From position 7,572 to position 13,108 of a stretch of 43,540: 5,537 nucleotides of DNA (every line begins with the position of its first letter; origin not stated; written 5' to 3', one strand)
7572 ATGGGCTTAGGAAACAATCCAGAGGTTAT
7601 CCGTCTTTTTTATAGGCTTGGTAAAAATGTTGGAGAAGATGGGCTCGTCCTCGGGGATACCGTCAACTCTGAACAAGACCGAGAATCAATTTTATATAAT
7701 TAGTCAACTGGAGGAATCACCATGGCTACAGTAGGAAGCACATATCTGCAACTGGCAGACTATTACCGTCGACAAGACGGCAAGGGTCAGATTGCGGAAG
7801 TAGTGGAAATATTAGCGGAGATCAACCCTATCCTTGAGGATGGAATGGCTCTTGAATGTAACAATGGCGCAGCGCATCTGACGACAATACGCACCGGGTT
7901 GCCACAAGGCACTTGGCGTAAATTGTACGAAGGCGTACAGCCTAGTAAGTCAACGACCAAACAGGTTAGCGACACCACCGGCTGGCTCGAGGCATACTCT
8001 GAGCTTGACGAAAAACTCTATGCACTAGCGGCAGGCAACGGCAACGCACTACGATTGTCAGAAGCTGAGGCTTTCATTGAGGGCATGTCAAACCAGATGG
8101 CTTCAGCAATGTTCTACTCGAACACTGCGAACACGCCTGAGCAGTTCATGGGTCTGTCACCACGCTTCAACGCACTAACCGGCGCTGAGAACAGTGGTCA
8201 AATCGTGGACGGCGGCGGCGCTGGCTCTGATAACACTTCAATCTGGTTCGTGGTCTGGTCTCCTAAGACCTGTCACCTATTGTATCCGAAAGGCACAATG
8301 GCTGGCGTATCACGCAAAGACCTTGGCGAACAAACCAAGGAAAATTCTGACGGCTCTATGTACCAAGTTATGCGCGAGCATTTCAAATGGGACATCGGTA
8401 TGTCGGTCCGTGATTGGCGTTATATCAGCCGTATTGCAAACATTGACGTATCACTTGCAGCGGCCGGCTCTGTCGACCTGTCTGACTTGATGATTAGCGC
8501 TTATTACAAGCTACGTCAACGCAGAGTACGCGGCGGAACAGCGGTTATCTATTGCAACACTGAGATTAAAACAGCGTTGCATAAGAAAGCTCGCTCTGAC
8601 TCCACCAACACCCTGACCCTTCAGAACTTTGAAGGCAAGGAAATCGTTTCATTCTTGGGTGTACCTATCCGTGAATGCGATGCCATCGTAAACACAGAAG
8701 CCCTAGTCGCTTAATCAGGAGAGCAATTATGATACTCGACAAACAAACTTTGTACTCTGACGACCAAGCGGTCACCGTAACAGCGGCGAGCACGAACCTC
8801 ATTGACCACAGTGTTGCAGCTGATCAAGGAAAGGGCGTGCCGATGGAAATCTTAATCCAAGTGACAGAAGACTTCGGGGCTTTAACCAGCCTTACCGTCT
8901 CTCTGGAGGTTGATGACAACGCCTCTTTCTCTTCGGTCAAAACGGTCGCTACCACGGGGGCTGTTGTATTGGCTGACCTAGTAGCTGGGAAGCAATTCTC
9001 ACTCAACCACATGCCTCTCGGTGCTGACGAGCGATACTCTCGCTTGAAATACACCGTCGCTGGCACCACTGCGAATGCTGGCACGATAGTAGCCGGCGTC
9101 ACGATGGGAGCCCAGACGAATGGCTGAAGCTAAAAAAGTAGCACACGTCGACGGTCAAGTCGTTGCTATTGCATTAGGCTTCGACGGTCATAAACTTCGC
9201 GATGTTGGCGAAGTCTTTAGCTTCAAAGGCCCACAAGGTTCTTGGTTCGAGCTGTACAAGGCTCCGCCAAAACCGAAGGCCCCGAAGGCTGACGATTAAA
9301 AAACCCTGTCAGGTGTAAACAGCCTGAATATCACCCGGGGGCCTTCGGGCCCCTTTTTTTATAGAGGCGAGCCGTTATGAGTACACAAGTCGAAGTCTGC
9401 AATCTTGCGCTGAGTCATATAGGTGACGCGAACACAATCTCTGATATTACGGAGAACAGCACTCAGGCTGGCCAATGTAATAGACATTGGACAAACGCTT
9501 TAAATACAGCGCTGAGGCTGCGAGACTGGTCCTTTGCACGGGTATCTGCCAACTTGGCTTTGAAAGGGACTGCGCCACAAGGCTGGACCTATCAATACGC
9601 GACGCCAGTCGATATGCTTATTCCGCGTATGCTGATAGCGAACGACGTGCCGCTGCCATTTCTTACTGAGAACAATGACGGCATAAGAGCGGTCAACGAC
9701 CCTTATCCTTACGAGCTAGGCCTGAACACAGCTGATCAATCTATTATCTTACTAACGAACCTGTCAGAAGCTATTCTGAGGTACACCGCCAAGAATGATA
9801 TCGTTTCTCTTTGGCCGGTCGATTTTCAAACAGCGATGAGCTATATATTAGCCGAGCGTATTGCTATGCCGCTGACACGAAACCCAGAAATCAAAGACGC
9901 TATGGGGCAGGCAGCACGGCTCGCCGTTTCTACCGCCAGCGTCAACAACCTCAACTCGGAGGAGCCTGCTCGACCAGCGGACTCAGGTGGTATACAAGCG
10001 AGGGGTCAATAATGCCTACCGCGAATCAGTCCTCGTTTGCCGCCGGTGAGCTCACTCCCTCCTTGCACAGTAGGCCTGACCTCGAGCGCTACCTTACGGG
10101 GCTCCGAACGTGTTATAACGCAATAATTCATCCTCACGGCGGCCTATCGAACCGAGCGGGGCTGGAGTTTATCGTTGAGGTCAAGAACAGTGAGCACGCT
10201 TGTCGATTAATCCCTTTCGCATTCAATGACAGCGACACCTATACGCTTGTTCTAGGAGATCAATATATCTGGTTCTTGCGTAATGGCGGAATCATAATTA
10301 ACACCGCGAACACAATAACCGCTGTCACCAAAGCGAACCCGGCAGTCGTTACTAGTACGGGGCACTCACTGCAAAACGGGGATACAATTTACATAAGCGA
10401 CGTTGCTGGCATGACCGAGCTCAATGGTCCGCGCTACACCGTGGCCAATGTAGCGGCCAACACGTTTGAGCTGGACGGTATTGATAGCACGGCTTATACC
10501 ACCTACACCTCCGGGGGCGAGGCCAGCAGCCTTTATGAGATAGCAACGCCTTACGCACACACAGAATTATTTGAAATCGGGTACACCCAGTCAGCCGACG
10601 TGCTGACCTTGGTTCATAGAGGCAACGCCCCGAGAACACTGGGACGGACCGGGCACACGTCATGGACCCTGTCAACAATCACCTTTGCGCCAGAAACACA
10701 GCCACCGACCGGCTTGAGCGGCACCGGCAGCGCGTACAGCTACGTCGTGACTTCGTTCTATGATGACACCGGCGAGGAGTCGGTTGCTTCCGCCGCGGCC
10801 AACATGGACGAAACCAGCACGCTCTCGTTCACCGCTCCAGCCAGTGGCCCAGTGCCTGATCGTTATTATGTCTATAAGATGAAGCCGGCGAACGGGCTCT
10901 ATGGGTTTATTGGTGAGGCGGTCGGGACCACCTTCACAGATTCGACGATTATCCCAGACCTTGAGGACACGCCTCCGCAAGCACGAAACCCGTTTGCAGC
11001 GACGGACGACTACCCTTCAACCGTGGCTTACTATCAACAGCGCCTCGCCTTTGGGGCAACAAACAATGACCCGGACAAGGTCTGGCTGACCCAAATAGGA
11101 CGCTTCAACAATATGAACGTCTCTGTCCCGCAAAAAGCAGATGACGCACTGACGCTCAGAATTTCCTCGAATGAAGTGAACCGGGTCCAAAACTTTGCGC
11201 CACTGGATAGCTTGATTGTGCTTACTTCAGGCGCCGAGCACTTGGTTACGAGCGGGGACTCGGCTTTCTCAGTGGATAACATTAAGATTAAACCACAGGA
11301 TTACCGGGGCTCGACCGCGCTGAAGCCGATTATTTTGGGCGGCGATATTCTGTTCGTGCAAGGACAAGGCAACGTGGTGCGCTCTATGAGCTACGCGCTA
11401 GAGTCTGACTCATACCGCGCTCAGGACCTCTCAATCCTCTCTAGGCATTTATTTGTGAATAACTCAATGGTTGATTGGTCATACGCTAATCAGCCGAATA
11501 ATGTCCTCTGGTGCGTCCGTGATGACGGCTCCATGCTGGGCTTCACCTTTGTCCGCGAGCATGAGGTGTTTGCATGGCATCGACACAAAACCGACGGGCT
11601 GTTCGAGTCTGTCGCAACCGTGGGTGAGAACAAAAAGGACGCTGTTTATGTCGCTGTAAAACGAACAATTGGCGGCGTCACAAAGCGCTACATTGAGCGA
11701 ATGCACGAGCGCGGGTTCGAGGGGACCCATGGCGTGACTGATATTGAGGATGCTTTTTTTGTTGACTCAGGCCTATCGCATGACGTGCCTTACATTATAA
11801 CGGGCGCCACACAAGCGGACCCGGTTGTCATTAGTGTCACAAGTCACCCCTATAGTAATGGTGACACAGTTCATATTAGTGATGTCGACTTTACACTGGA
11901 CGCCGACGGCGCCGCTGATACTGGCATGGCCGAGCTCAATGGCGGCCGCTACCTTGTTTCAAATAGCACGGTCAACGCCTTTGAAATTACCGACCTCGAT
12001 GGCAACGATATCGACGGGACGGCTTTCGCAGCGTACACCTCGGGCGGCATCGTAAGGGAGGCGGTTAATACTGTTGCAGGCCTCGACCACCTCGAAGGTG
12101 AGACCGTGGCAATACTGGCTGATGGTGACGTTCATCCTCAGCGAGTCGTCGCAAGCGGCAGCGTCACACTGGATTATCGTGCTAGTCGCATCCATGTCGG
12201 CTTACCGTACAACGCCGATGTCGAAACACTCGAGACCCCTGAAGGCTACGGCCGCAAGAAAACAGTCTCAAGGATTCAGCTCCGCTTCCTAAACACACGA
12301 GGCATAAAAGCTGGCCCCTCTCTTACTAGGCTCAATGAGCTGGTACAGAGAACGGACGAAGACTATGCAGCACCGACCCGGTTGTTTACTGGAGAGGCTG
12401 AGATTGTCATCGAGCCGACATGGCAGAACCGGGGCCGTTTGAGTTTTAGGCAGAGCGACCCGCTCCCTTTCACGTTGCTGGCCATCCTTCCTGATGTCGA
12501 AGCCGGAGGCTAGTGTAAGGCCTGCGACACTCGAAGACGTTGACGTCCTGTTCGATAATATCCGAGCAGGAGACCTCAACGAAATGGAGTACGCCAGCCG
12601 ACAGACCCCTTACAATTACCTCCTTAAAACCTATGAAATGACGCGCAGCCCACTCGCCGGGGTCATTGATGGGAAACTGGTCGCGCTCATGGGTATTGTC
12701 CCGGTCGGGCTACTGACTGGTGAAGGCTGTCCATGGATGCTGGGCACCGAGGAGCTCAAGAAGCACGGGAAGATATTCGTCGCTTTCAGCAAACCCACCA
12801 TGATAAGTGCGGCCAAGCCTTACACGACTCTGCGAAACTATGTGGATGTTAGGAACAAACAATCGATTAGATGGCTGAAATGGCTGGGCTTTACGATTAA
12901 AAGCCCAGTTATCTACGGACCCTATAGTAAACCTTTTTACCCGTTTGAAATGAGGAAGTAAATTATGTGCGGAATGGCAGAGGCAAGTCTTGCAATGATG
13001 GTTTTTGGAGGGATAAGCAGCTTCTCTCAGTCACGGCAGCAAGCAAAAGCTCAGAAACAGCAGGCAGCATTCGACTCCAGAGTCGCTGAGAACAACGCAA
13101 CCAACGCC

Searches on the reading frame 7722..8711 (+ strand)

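Call 9: search_protein_families(library=phrogs, proteins=[window:7722-8711:+], max_evalue=0.001)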
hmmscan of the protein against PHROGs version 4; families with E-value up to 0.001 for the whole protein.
window:7722-8711:+ (330 aa): 1 family
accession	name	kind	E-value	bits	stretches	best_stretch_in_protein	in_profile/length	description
phrog_212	-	head and packaging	1.2e-77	262.3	2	6-154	3-151/301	major head protein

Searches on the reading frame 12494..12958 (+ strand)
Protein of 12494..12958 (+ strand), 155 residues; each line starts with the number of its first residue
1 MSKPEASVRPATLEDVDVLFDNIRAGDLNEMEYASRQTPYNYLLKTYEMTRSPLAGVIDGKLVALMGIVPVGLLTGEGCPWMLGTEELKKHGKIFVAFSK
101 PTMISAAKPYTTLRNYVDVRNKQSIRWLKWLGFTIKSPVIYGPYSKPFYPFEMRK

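Call 9: search_protein_families(library=phrogs, proteins=[window:12494-12958:+], max_evalue=0.001)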
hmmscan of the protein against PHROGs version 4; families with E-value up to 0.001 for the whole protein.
window:12494-12958:+ (155 aa): 2 families
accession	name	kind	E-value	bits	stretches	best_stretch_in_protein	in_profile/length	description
phrog_308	-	head and packaging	2.1e-36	126.4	1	6-154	3-149/151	internal virion protein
phrog_4177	-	unknown function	1.3e-05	26.2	1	50-136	39-123/143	-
